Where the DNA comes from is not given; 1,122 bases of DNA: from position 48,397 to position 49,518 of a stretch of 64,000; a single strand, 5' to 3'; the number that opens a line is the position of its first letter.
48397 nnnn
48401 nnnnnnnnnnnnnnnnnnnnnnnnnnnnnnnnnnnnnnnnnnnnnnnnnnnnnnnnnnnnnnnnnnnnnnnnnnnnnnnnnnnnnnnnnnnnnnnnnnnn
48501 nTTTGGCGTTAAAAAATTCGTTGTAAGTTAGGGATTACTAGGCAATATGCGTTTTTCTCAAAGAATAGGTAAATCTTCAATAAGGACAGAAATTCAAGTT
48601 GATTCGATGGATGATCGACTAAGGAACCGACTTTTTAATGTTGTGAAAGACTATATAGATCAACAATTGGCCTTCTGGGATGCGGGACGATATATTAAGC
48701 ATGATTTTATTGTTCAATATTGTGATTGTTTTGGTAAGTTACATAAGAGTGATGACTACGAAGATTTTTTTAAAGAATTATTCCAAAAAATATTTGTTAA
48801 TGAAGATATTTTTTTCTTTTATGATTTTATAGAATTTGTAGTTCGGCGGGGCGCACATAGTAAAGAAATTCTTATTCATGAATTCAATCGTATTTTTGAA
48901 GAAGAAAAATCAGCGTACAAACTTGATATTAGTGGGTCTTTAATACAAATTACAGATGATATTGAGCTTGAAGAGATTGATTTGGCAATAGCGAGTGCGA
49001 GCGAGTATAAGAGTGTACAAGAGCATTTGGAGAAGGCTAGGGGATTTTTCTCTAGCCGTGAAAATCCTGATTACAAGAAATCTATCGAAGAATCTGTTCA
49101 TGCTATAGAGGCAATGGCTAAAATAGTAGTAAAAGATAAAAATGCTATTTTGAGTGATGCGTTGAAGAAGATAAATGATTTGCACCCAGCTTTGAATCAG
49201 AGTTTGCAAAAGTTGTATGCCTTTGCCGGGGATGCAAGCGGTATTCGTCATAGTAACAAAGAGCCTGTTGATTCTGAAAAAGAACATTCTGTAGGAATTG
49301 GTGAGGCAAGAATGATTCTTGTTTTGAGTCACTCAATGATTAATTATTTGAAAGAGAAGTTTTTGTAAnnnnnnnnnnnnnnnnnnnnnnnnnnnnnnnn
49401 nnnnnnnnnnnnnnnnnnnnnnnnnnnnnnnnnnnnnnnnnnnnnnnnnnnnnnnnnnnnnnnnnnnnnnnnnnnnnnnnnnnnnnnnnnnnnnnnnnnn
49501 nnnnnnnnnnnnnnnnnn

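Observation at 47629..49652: Three uncharacterised cargo genes downstream of the RM-like core, one with AbiJ-N-terminal-like and HEPN-like features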

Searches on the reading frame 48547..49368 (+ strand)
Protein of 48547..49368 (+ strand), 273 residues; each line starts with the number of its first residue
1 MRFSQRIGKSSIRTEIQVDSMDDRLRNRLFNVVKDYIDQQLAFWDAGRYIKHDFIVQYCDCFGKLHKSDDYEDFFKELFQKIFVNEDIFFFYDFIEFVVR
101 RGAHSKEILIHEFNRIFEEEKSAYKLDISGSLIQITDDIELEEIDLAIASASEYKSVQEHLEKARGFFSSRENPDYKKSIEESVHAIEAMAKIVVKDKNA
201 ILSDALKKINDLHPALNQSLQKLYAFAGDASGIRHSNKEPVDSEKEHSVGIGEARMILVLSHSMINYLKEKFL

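Call 5: search_protein_families(library=pfam, proteins=[window:48547-49368:+], max_evalue=1)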
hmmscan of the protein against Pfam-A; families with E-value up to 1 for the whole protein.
window:48547-49368:+ (273 aa): 4 families
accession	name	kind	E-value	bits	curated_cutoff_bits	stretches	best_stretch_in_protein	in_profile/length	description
PF18863.6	AbiJ_NTD4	-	3.5e-26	92.9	34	1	1-149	1-151/152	AbiJ N-terminal domain 4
PF08161.18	RRP12_HEAT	-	0.08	12.7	26.8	1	145-214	33-93/290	Ribosomal RNA-processing protein 12, HEAT repeats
PF07361.16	Cytochrom_B562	-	0.13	13.3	30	1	155-212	38-93/102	Cytochrome b562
PF21811.2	RdfA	-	0.3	11.3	27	1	154-195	102-143/195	Rod-determining factor A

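Call 6: search_protein_families(library=padloc, proteins=[window:48547-49368:+], max_evalue=1)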
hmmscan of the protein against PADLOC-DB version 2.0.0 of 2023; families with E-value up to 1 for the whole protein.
window:48547-49368:+ (273 aa): 2 families
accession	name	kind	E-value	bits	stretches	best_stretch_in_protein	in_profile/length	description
PDLC04997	PDC-S32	-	3.2e-68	228.5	1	1-271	7-280/285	-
PDLC04996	PDC-S32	-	8.2e-57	191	1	2-271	4-275/280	-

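Call 7: search_protein_families(library=ncbifam, proteins=[window:48547-49368:+], max_evalue=1)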
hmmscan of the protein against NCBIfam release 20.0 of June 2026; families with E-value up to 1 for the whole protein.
window:48547-49368:+ (273 aa): 2 families
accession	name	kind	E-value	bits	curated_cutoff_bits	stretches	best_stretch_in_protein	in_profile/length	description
NF004950.0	PRK06298.1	equivalog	0.012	14.8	434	1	74-186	179-292/360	type III secretion system protein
NF007361.0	PRK09857.1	equivalog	0.041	13.3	583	1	74-134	208-268/292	recombination-promoting nuclease RpnA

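Call 9: find_homologous_proteins(query=window:48547-49368:+)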
Query window:48547-49368:+ (273 aa): 46 proteins with E <= 0.001 among 531 candidates.
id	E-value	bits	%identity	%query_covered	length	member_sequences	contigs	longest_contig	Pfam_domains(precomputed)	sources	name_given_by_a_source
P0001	6.8e-160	549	100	93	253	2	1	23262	PF18863.7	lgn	-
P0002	1.9e-136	472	78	100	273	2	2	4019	PF18863.7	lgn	-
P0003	8.1e-92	326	58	97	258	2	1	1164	PF18863.7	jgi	-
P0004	2.7e-73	265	50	100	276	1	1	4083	PF18863.7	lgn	-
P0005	7.8e-70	254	49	98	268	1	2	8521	PF18863.7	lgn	-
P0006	1.4e-64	237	44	100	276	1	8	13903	PF18863.7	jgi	jgi:hypothetical protein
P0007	2.1e-63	233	46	100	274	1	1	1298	PF14355.13,PF18863.7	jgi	jgi:hypothetical protein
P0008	1.0e-57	214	45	98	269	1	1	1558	PF18863.7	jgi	jgi:hypothetical protein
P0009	2.1e-54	203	46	100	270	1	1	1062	PF14355.13,PF18863.7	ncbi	-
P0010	6.1e-48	182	43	100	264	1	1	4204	PF14355.13,PF18863.7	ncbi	-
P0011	3.2e-36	144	36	100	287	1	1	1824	PF18863.7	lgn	-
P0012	1.6e-35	141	37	99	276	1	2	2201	PF18863.7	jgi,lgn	jgi:hypothetical protein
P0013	5.8e-34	136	36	99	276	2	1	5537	PF18863.7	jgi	jgi:hypothetical protein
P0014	7.9e-34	136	35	99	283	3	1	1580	PF18863.7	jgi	jgi:hypothetical protein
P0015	1.9e-33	135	37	99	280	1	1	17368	PF18863.7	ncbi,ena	-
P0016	1.4e-32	132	35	99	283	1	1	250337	PF18863.7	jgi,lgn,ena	-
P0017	2.1e-32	131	33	99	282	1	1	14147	PF18863.7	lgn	-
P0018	3.2e-32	131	33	99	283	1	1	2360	PF18863.7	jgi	jgi:hypothetical protein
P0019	3.7e-32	131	33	99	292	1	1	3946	PF18863.7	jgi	jgi:hypothetical protein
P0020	1.0e-31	129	35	99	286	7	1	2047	PF18863.7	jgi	-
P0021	1.4e-31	129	34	98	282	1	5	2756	PF18863.7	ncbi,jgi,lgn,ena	-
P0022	1.8e-31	128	37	99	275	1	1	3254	PF18863.7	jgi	-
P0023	5.9e-31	127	35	98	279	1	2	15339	PF18863.7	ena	-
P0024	8.9e-31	126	35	99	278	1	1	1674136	PF18863.7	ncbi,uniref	ncbi:AbiJ-NTD4 domain-containing protein [Sphingobacterium corticis]|uniref:AbiJ-NTD4 domain-contain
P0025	9.4e-31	126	32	99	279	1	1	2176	PF18863.7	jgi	jgi:hypothetical protein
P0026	1.7e-30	125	31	98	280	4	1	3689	PF18863.7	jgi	jgi:hypothetical protein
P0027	1.8e-29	122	33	99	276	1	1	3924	PF18863.7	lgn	-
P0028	2.9e-29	121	30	100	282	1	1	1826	PF18863.7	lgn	-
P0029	7.2e-29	120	30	99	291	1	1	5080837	PF18863.7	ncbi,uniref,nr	ncbi:AbiJ-NTD4 domain-containing protein [Priestia megaterium]|uniref:AbiJ-NTD4 domain-containing pr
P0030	3.5e-28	117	32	99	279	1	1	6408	PF18863.7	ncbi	-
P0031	2.2e-27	115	33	99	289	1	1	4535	PF18863.7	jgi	jgi:hypothetical protein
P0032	4.2e-26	111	34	99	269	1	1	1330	PF18863.7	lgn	-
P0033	6.0e-26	110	35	99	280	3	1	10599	PF18863.7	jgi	jgi:hypothetical protein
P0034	1.3e-25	109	32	98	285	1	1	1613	PF18863.7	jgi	jgi:hypothetical protein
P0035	3.6e-25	108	30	99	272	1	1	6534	PF18863.7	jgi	-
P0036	6.9e-25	107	35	71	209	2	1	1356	PF18863.7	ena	-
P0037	2.1e-24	105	31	98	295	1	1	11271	PF18863.7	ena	-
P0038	8.4e-24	103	31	99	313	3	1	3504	PF18863.7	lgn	-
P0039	1.2e-23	103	31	98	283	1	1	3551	PF18863.7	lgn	-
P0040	2.2e-23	102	31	100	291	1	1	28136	PF18863.7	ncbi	-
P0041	5.2e-23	101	30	99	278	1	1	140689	PF18863.7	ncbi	-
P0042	2.3e-22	98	31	99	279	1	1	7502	PF18863.7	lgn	-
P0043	2.5e-22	98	30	99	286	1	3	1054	PF18863.7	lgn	-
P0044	2.8e-21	95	30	99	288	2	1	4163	PF14355.13,PF18863.7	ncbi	-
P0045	2.1e-20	92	28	98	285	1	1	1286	PF18863.7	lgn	-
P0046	1.0e-16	80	34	57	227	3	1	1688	PF18863.7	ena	-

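Call 12: search_protein_families(library=pfam, alignment_id=A1, max_evalue=0.1)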
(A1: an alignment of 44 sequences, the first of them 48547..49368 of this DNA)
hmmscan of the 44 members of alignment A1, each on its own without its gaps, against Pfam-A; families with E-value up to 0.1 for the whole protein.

A. member 1, window:48547-49368:+ (273 aa): 2 families
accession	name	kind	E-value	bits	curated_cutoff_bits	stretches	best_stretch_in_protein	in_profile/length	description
PF18863.6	AbiJ_NTD4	-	3.5e-26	92.9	34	1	1-149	1-151/152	AbiJ N-terminal domain 4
PF08161.18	RRP12_HEAT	-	0.08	12.7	26.8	0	145-214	33-93/290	Ribosomal RNA-processing protein 12, HEAT repeats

B. families by the number of members that match (of 44 scanned): 31 families (the first 25 are shown)
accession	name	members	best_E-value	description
PF18863.6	AbiJ_NTD4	44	8.1e-38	AbiJ N-terminal domain 4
PF14355.11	Abi_C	6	0.00016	Abortive infection C-terminus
PF16712.10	SCAB_CC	4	0.00015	Coiled-coil regions of plant-specific actin-binding protein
PF17261.7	DUF5327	3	0.014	Family of unknown function (DUF5327)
PF07923.18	N1221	2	0.032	N1221-like protein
PF08161.18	RRP12_HEAT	2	0.08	Ribosomal RNA-processing protein 12, HEAT repeats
PF14491.11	DUF4435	1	0.00063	Protein of unknown function (DUF4435)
PF23211.1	LRR_LRWD1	1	0.0022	Leucine-rich repeat and WD repeat-containing protein 1, LRR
PF19668.4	DUF6171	1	0.0049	Family of unknown function (DUF6171)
PF14706.11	Tnp_DNA_bind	1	0.012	Transposase DNA-binding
PF24067.1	Beta-prop_BT_1020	1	0.013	BT_1020-like, N-terminal beta propeller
PF08923.16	MAPKK1_Int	1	0.013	Mitogen-activated protein kinase kinase 1 interacting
PF22809.1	DUF7014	1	0.017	Domain of unknown function (DUF7014)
PF11047.13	SopD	1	0.019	Salmonella outer protein D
PF22215.1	MLKL_N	1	0.025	Mixed lineage kinase domain-like N-terminal domain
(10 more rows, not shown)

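Call 13: search_solved_structures(query=A1, max_evalue=10, show_alignments=2)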
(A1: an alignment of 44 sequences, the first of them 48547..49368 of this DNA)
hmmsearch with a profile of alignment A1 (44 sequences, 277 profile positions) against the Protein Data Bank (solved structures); distinct sequences matched with E-value up to 10: 1.
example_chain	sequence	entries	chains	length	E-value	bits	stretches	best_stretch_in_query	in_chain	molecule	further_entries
3oa7_A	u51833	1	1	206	0.27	14.1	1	30-88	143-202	Head morphogenesis protein, Chaotic nuclear migration protein 67 fusion protein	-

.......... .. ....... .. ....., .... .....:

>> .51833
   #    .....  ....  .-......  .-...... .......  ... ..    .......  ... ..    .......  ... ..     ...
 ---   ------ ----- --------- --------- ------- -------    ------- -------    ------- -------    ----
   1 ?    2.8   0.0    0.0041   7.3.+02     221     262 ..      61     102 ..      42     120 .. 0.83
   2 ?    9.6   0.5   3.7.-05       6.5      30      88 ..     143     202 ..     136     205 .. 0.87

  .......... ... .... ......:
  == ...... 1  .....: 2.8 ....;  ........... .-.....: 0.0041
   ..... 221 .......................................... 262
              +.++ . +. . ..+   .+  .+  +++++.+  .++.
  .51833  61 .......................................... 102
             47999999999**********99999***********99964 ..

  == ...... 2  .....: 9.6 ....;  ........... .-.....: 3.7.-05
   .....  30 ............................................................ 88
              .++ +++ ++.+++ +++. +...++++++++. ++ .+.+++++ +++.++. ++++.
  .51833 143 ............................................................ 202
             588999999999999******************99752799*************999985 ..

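Call 19: predict_structure(alignment_id=A1)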
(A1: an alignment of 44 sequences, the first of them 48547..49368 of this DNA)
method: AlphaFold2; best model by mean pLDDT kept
length: 273 residues; sequences in the alignment: 44
mean_pLDDT: 86.1   pTM: 0.63
mean pLDDT of the five models: 86.1, 84.7, 84.4, 83.9, 83.6
residues with pLDDT >= 90: 144; 70-90: 97; 50-70: 26; < 50: 6
segments of 3 or more residues with pLDDT < 50: none
pLDDT, mean of each block of 10 residues (from residue 1): 75 74 94 96 89 96 95 96 95 97 92 92 90 80 82 90 87 81 93 93 91 89 73 51 58 86 89 83
secondary structure, 60 per line:
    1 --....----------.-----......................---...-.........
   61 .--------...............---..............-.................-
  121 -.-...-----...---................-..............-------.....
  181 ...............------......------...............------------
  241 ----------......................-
elements in order: H3-6 H23-41 E42-44 E48-50 H52-61 H71-84 H88-101 H103-119 E124-126 E132-134 H138-153 H155-168 H176-195 H202-207 H214-228 H251-272

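Call 26: fold_search(model_id=the predicted structure, library=pdb)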
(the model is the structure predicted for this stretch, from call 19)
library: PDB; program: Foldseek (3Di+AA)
matches with E <= 10: 100; with E <= 0.001: 0
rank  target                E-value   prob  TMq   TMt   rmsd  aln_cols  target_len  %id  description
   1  1wol                  4.0e-01  0.98  0.32  0.65   5.5       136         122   15  Crystal Structure of ST0689, an archaeal HEPN homologue (released 2005-11-22)
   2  2q00_A                8.8e-01  0.82  0.26  0.56   7.4       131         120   15  Crystal structure of the P95883_SULSO protein from Sulfolobus solfataricus. NESG target SsR10. (released 2007-05-29)
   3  9ot0                  1.2e+00  0.08  0.16  0.19  14.6       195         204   11  Antarctic Rhodopsin crystallized in LCP at pH 4.6 (released 2025-11-26)
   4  6ep3_B                1.3e+00  0.06  0.14  0.16  18.1       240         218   11  Lar controls the expression of the Listeria monocytogenes agr system and mediates virulence. (released 2018-07-25)
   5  3o10_C                2.2e+00  0.44  0.28  0.48   5.4       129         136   15  Crystal structure of the HEPN domain from human sacsin (released 2011-03-30)
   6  1o3u                  2.4e+00  0.30  0.25  0.48   6.8       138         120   13  Crystal structure of an hepn domain protein (tm0613) from thermotoga maritima at 1.75 A resolution (released 2003-04-22)
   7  9bj7_N                2.4e+00  0.28  0.28  0.43   8.8       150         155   15  Crystal structure of the N-terminal truncated AbiV (residues 24-201) (released 2025-08-13)
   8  8eew_A                2.6e+00  0.02  0.12  0.06  25.0       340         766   10  CryoEM of the soluble OPA1 dimer from the GDP-AlFx bound helical assembly on a lipid membrane (released 2023-06-28)
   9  4g01_A                2.8e+00  0.05  0.18  0.19  14.1       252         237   10  ARA7-GDP-Ca2+/VPS9a (released 2013-02-27)
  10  7za2_A                3.2e+00  0.08  0.20  0.17  16.9       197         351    9  GPC3-Unc5D octamer structure and role in cell migration (released 2022-11-02)
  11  6w2r_B                3.2e+00  0.04  0.16  0.19  18.2       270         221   14  Junction 19, DHR54-DHR79 (released 2020-04-15)
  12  4n3z_A                3.2e+00  0.03  0.16  0.17  16.4       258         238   10  Crystal structure of Rabex-5delta and Rabaptin-5C21 complex (released 2014-07-23)
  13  8y7f_B                3.4e+00  0.08  0.24  0.19  13.6       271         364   12  Crystal structure of CARF domain-truncated Csx1-Crn2 from Marinitoga sp. (released 2024-07-17)
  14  3o10_D                3.9e+00  0.14  0.24  0.40   9.1       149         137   11  Crystal structure of the HEPN domain from human sacsin (released 2011-03-30)
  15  4nqf_B                4.1e+00  0.06  0.17  0.26  11.5       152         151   12  Crystal structure of HEPN domain protein (released 2014-03-26)
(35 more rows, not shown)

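Call 40: find_encoding_contigs(protein=P0002, flank=6000, max_places=3)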
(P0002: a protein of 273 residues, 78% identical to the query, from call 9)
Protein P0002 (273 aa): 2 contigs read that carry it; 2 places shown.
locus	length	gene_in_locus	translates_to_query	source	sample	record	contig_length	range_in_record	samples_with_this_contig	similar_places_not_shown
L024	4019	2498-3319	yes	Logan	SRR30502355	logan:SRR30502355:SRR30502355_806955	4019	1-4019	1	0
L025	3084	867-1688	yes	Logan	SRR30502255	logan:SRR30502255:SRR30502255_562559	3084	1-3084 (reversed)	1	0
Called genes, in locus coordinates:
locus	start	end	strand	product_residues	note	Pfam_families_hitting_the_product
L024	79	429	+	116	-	PF04828:GFA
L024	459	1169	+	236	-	PF09553:RE_Eco47II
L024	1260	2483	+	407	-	PF00376:MerR, PF13411:MerR_1, PF00145:DNA_methylase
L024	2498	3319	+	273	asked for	PF18863:AbiJ_NTD4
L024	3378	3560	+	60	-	-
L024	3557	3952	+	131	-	PF03073:TspO_MBR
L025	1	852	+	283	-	?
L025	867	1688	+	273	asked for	PF18863:AbiJ_NTD4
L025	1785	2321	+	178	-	PF03073:TspO_MBR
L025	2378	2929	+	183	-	PF10648:Gmad2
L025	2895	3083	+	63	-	?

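Call 41: find_encoding_contigs(protein=P0006, flank=6000, max_places=3)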
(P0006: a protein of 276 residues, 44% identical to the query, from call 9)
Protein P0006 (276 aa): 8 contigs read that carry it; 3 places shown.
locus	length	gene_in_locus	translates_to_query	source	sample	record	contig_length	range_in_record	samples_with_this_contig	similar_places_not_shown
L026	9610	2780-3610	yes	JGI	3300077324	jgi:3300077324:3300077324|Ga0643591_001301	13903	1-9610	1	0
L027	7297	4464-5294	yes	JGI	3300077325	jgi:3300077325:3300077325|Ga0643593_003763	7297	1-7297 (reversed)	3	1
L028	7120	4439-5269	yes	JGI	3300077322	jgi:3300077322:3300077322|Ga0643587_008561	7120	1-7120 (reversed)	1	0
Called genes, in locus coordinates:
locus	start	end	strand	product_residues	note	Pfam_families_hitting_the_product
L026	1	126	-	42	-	?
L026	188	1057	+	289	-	-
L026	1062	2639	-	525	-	PF01726:LexA_DNA_bind, PF00717:Peptidase_S24, PF00145:DNA_methylase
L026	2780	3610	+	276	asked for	PF18863:AbiJ_NTD4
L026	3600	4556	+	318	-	-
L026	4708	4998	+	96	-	PF08279:HTH_11 (weak), PF13412:HTH_24 (weak)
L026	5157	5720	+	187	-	PF00578:AhpC-TSA, PF08534:Redoxin, PF10417:1-cysPrx_C (weak)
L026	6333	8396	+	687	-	-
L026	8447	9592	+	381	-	PF01926:MMR_HSR1, PF02421:FeoB_N, PF06071:YchF-GTPase_C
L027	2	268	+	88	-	?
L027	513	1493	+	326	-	PF13310:Virulence_RhuM, PF02661:Fic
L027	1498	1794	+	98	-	-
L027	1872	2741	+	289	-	-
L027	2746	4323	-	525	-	PF01726:LexA_DNA_bind, PF00717:Peptidase_S24, PF00145:DNA_methylase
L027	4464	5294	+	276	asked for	PF18863:AbiJ_NTD4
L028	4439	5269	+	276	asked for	PF18863:AbiJ_NTD4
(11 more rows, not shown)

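Call 42: find_encoding_contigs(protein=P0005, flank=6000, max_places=3)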
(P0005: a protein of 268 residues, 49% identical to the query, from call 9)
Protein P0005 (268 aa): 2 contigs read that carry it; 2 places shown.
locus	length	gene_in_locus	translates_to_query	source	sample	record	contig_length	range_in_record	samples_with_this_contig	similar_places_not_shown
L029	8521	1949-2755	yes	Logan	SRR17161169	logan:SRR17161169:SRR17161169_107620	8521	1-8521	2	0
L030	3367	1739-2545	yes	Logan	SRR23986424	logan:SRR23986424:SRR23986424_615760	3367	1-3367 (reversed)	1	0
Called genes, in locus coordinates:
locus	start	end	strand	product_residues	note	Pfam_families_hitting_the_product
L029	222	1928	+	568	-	PF00376:MerR, PF12728:HTH_17 (weak), PF13411:MerR_1, PF12161:HsdM_N, PF02384:N6_Mtase, PF07669:Eco57I (weak)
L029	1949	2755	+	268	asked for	PF18863:AbiJ_NTD4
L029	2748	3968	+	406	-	PF01420:Methylase_S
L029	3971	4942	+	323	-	PF01972:SDH_protease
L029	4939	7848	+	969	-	PF04313:HSDR_N, PF00270:DEAD (weak), PF04851:ResIII, PF18766:SWI2_SNF2, PF00271:Helicase_C (weak), PF22679:T1R_D3-like, PF11867:T1RH-like_C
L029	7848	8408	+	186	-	PF01863:YgjP-like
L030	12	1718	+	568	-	PF00376:MerR, PF12728:HTH_17 (weak), PF13411:MerR_1, PF12161:HsdM_N, PF02384:N6_Mtase, PF07669:Eco57I (weak)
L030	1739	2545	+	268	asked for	PF18863:AbiJ_NTD4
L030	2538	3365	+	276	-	?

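Call 49: find_encoding_contigs(protein=P0004, flank=6000, max_places=3)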
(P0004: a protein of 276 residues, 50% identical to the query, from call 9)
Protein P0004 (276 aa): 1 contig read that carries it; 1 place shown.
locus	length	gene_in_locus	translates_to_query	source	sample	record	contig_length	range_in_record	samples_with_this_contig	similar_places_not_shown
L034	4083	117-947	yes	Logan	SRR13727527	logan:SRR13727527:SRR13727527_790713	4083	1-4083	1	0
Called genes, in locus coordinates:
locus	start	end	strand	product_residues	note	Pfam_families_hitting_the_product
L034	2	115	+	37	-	?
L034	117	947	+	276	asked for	PF18863:AbiJ_NTD4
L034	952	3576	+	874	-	PF04851:ResIII, PF27159:HI_1054_N, PF27365:HI_1054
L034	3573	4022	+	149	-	-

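Call 64: search_dna_similar(query=window:48547-49368:+, collection=plasmids, mode=protein, max_evalue=0.001, max_rows=25)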
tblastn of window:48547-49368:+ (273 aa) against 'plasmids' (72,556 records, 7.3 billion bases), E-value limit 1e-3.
Records with a match: 28; places in all: 28; records where one place covers at least 80% of the query: 1.
Best place of each record, by identity: <60% 28.
By first word of the organism name: Enterococcus 23; Aquicella 1; Leptospira 1; Rahnella 1; Arthrobacter 1; Yersinia 1.
By predicted mobility (MOB-suite, as given by PLSDB): conjugative 20; non-mobilizable 8.
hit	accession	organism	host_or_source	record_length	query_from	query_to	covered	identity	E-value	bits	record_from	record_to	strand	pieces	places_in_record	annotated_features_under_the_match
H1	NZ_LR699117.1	Aquicella lusitana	Borehole HDN1, spa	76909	1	268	98%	26.1%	4e-13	76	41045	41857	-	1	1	AbiJ-NTD4 domain-containing protein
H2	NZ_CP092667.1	Leptospira interrogans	Homo sapiens,blood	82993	109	271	60%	30.1%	5e-16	85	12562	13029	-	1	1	AbiJ-NTD4 domain-containing protein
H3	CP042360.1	Rahnella aquatilis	hyacinth,plant,hyacinth bulb, basal ...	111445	114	265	56%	29.9%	2e-4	50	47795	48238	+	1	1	hypothetical protein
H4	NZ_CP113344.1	Arthrobacter sp. MMS18-M83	metagenomic assembly,riverside soil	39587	125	268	53%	28.9%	2e-5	53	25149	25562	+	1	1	AbiJ-NTD4 domain-containing protein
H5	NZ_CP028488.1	Yersinia massiliensis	Whole organism,Dried Tofu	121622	114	238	46%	29.8%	5e-4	49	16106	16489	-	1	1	hypothetical protein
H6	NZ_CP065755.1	Enterococcus faecium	Homo sapiens,Rectal swab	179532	112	189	29%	35.9%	1e-5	54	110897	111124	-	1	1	AbiJ-NTD4 domain-containing protein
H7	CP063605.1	Enterococcus faecium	Homo sapiens,rectal swab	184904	112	189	29%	35.9%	1e-5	54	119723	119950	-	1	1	hypothetical protein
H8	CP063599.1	Enterococcus faecium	Homo sapiens,rectal swab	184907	112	189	29%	35.9%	1e-5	54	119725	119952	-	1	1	hypothetical protein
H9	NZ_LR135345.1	Enterococcus faecium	-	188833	112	189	29%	35.9%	1e-5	54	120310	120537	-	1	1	AbiJ-NTD4 domain-containing protein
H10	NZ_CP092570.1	Enterococcus faecium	Homo sapiens,urine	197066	112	189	29%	35.9%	1e-5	54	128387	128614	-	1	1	AbiJ-NTD4 domain-containing protein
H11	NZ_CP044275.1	Enterococcus faecium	Homo sapiens,Rectum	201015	112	189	29%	35.9%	1e-5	54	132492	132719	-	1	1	AbiJ-NTD4 domain-containing protein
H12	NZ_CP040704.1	Enterococcus faecium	Homo sapiens,cell culture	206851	112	189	29%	35.9%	1e-5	54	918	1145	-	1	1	AbiJ-NTD4 domain-containing protein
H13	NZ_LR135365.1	Enterococcus faecium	-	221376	112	189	29%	35.9%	1e-5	54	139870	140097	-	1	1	AbiJ-NTD4 domain-containing protein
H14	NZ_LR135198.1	Enterococcus faecium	-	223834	112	189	29%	35.9%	1e-5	54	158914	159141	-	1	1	AbiJ-NTD4 domain-containing protein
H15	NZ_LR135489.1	Enterococcus faecium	-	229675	112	189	29%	35.9%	1e-5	54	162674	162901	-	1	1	AbiJ-NTD4 domain-containing protein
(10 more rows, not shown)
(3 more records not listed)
